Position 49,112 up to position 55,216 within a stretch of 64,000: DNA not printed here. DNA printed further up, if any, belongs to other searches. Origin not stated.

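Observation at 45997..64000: Hybrid NRPS-PKS biosynthetic gene cluster (C-A-T | KS-AT-KR-DH-ACP | C-A-T | C-A-T | C-A...) in a genome that also encodes T9SS-sorted proteins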

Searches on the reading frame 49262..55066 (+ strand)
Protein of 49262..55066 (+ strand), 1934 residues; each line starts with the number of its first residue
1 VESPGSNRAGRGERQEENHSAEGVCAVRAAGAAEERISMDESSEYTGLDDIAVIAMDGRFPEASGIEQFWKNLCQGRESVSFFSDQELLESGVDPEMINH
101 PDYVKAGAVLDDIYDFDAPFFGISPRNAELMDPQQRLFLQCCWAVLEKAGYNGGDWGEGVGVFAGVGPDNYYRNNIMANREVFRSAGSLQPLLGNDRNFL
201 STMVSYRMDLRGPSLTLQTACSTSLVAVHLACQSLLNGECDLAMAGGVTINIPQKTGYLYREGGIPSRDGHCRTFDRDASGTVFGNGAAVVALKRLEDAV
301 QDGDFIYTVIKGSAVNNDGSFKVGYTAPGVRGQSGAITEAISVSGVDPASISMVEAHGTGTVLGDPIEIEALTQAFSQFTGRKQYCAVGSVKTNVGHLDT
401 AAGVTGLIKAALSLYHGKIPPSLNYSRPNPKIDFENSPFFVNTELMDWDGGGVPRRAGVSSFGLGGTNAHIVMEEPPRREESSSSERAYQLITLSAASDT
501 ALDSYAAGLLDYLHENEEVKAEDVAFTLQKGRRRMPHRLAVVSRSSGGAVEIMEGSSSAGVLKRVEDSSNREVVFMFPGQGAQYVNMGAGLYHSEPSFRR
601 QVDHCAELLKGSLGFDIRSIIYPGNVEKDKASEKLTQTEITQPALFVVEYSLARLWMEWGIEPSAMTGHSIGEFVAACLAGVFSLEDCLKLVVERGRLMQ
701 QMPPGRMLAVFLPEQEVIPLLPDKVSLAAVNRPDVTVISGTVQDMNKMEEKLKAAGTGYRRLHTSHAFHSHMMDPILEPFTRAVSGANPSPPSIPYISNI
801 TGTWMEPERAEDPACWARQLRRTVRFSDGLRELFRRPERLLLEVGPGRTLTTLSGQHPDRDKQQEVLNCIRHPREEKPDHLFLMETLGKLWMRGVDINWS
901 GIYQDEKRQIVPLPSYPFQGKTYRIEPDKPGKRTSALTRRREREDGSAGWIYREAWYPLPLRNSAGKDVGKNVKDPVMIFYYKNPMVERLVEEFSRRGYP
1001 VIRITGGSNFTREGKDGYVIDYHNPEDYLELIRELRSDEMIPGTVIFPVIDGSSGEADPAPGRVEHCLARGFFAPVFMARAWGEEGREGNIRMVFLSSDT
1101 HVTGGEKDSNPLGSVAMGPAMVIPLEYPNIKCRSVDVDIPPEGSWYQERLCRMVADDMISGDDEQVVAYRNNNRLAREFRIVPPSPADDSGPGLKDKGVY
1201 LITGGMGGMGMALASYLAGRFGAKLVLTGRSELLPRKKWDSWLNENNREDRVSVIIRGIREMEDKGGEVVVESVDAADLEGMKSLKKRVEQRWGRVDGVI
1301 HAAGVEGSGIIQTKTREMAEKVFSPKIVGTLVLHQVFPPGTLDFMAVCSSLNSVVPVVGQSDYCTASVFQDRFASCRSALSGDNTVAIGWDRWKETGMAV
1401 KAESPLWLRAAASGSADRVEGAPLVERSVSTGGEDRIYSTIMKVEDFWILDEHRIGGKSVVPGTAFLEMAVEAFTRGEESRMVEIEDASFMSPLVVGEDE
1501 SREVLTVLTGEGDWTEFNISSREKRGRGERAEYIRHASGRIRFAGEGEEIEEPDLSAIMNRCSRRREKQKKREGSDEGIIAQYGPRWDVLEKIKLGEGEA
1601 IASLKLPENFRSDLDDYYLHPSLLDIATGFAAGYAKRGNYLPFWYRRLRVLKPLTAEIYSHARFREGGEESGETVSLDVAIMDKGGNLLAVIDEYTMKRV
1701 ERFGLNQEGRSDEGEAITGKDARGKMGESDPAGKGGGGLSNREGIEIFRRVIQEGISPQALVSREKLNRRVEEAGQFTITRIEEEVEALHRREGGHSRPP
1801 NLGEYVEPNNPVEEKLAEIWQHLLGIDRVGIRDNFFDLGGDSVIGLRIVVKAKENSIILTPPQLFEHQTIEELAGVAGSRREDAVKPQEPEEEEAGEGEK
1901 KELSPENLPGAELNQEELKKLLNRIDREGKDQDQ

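Call 3: search_protein_families(library=pfam, proteins=[window:49262-55066:+])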
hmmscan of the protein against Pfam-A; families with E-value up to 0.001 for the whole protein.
window:49262-55066:+ (1934 aa): 13 families
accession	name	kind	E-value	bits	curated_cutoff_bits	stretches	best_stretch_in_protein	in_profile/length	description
PF00109.32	ketoacyl-synt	-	2.6e-73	247.2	20.8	1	49-299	2-252/252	Beta-ketoacyl synthase, N-terminal domain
PF00698.26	Acyl_transf_1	-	4.3e-51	174.7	32.7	1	574-852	1-273/319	Acyl transferase domain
PF08659.16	KR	-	7.6e-40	137.2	22.6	1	1198-1395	1-180/180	KR domain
PF02801.28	Ketoacyl-synt_C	-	1.6e-39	135.1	20.8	1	307-425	1-118/119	Beta-ketoacyl synthase, C-terminal domain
PF14765.12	PS-DH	-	2e-23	83.2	23.7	1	1552-1702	3-161/166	Polyketide synthase dehydratase N-terminal domain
PF16197.11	KAsynt_C_assoc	-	1.2e-18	67.9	33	1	428-540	1-109/111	Ketoacyl-synthetase C-terminal extension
PF21089.3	PKS_DH_N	-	1.8e-18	66.8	27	1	1423-1522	2-103/103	Polyketide synthase dehydratase domain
PF22621.2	CurL-like_PKS_C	-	6.8e-17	61.6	27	1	490-550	1-61/64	CurL-like, PKS C-terminal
PF22336.2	RhiE-like_linker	-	9.5e-12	45.2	27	1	494-550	2-57/67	RhiE-like, KS-MAT linker domain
PF21394.3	Beta-ketacyl_N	-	1.2e-11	44.9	26.9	1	976-1139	2-155/170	Beta-ketoacyl synthase-like, N-terminal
PF00550.31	PP-binding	-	2.4e-11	44.1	20.8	1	1814-1875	1-65/67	Phosphopantetheine attachment site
PF00106.31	adh_short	-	4e-09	36.7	26.6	1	1200-1366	3-152/195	short chain dehydrogenase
PF13561.12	adh_short_C2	-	2.2e-05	24.6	27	1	1259-1332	36-110/236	Enoyl-(Acyl carrier protein) reductase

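Call 19: find_homologous_proteins(query=window:49376-55066:+, max_evalue=1e-50)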
Query window:49376-55066:+ (1896 aa): 8000 proteins with E <= 1e-50 among 8000 candidates; the best 120 are listed.
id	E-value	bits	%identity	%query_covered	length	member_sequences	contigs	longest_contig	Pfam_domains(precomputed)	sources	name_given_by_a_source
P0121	0.0e+0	4366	100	100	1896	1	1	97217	PF08659.17,PF22336.3,PF00109.33,PF21394.4,PF21089.4,PF22621.3,PF00550.32,PF13561.13,PF16197.12,PF00698.27,PF14765.13,PF00106.32,PF02801.29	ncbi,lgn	-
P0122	0.0e+0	2618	46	72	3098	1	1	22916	PF08659.17,PF22336.3,PF00109.33,PF21394.4,PF22621.3,PF00550.32,PF13561.13,PF00108.30,PF16197.12,PF00698.27,PF00106.32,PF02801.29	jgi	jgi:acyl transferase domain-containing protein/acyl carrier protein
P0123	0.0e+0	2586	46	71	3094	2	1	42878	PF08659.17,PF22336.3,PF00109.33,PF21394.4,PF22621.3,PF00550.32,PF13561.13,PF00108.30,PF16197.12,PF00698.27,PF00106.32,PF02801.29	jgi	jgi:acyl transferase domain-containing protein/acyl carrier protein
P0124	0.0e+0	2564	44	72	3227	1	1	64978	PF08659.17,PF22336.3,PF00109.33,PF21394.4,PF22621.3,PF00550.32,PF13561.13,PF00108.30,PF23297.2,PF16197.12,PF00698.27,PF00106.32,PF02801.29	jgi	jgi:acyl transferase domain-containing protein/acyl carrier protein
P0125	0.0e+0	2544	43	71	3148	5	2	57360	PF08659.17,PF22336.3,PF00109.33,PF21394.4,PF22621.3,PF00550.32,PF13561.13,PF00108.30,PF16197.12,PF00698.27,PF00106.32,PF02801.29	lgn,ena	-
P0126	0.0e+0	2519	43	71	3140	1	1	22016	PF08659.17,PF22336.3,PF00109.33,PF21394.4,PF22621.3,PF00550.32,PF13561.13,PF00108.30,PF16197.12,PF00698.27,PF00106.32,PF02801.29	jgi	jgi:acyl transferase domain-containing protein/acyl carrier protein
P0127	0.0e+0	2511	44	74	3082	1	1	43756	PF08659.17,PF22336.3,PF00109.33,PF21394.4,PF22621.3,PF00550.32,PF13561.13,PF00108.30,PF16197.12,PF00698.27,PF00106.32,PF02801.29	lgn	-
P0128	0.0e+0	2484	43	71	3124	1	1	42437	PF08659.17,PF22336.3,PF00109.33,PF21394.4,PF22621.3,PF00550.32,PF13561.13,PF00108.30,PF16197.12,PF00698.27,PF00106.32,PF02801.29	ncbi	-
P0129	0.0e+0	2470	44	71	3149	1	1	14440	PF08659.17,PF22336.3,PF00109.33,PF21394.4,PF22621.3,PF00550.32,PF13561.13,PF00108.30,PF16197.12,PF00698.27,PF00106.32,PF02801.29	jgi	jgi:acyl transferase domain-containing protein/acyl carrier protein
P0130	0.0e+0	2455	44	71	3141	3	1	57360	PF08659.17,PF22336.3,PF00109.33,PF21394.4,PF22621.3,PF00550.32,PF13561.13,PF00108.30,PF16197.12,PF00698.27,PF00106.32,PF02801.29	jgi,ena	-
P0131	0.0e+0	2455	43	72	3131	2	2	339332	PF08659.17,PF22336.3,PF00109.33,PF21394.4,PF22621.3,PF00550.32,PF13561.13,PF00108.30,PF16197.12,PF00698.27,PF00106.32,PF02801.29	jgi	jgi:acyl transferase domain-containing protein/acyl carrier protein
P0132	0.0e+0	2448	42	72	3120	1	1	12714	PF08659.17,PF22336.3,PF00109.33,PF21394.4,PF22621.3,PF00550.32,PF13561.13,PF00108.30,PF16197.12,PF00698.27,PF00106.32,PF02801.29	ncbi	-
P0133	0.0e+0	2438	44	72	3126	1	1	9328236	PF08659.17,PF22336.3,PF00109.33,PF21394.4,PF22621.3,PF00550.32,PF13561.13,PF00108.30,PF16197.12,PF00698.27,PF00106.32,PF02801.29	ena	-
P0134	0.0e+0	2437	44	73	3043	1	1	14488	PF08659.17,PF22336.3,PF00109.33,PF21394.4,PF22621.3,PF00550.32,PF13561.13,PF00108.30,PF16197.12,PF00698.27,PF00106.32,PF02801.29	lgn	-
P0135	0.0e+0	2427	43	74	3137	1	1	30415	PF08659.17,PF22336.3,PF00109.33,PF21394.4,PF22621.3,PF00550.32,PF13561.13,PF00108.30,PF16197.12,PF00698.27,PF00106.32,PF02801.29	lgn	-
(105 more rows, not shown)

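Call 46: search_protein_families(library=ncbifam, proteins=[window:49376-55066:+], max_evalue=0.00001)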
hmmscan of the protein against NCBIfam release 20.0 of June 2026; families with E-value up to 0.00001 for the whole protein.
window:49376-55066:+ (1896 aa): 36 families (the best 25 are shown)
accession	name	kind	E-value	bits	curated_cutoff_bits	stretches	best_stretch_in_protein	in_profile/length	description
NF045894.1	PKS_plus_SDR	equivalog_domain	1.8e-291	970.4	1740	2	11-894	1-884/1515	type I polyketide synthase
NF041183.1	Pks2_ls1_myc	equivalog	1.1e-192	642.6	2400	3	12-881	3-873/2086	sulfolipid-1 biosynthesis phthioceranic/hydroxyphthioceranic acid synthase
NF040607.1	mycolic_Pks13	equivalog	2.6e-163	545.6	2100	2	8-448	98-536/1680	polyketide synthase Pks13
TIGR02813.1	omega_3_PfaA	subfamily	1.9e-124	416.3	1010.1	1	159-829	182-888/2582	polyketide-type polyunsaturated fatty acid synthase PfaA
NF037941.1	PKS_NbtC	equivalog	5.5e-53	180.2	1150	2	455-793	13-357/1027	nocobactin polyketide synthase NbtC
NF037940.1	PKS_MbtD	equivalog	1e-51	176.1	1150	2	454-812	8-366/978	mycobactin polyketide synthase MbtD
TIGR00128.1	fabD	equivalog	1.3e-49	169.2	260.9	1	535-816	3-283/290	ACP S-malonyltransferase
TIGR03150.1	fabF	equivalog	5.6e-40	137.3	493.75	1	26-435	16-406/407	beta-ketoacyl-ACP synthase II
TIGR03131.1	malonate_mdcH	equivalog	3.8e-39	134.9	297.9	1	536-816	2-272/297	malonate decarboxylase subunit epsilon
NF005589.0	PRK07314.1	subfamily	7.4e-39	133.7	387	1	23-436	16-410/413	beta-ketoacyl-ACP synthase II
NF004970.0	PRK06333.1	subfamily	5.2e-34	117.8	525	1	160-436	150-420/424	beta-ketoacyl-ACP synthase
NF058662.1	cispenta_AmcF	equivalog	4.1e-31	108.3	325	1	163-396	109-336/369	cispentacin biosynthesis acyltransferase subunit AmcF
NF053555.1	prodigi_MBC_PigJ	equivalog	5e-30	104.4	900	1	171-436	501-757/759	prodigiosin MBC biosynthesis protein PigJ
NF005490.0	PRK07103.1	equivalog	1.9e-28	99.6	445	1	165-436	151-411/414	polyketide beta-ketoacyl:acyl carrier protein synthase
NF005916.1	PRK07910.1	equivalog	8.7e-28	97.4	560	1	165-434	153-414/418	KasA/KasB family beta-ketoacyl-ACP synthase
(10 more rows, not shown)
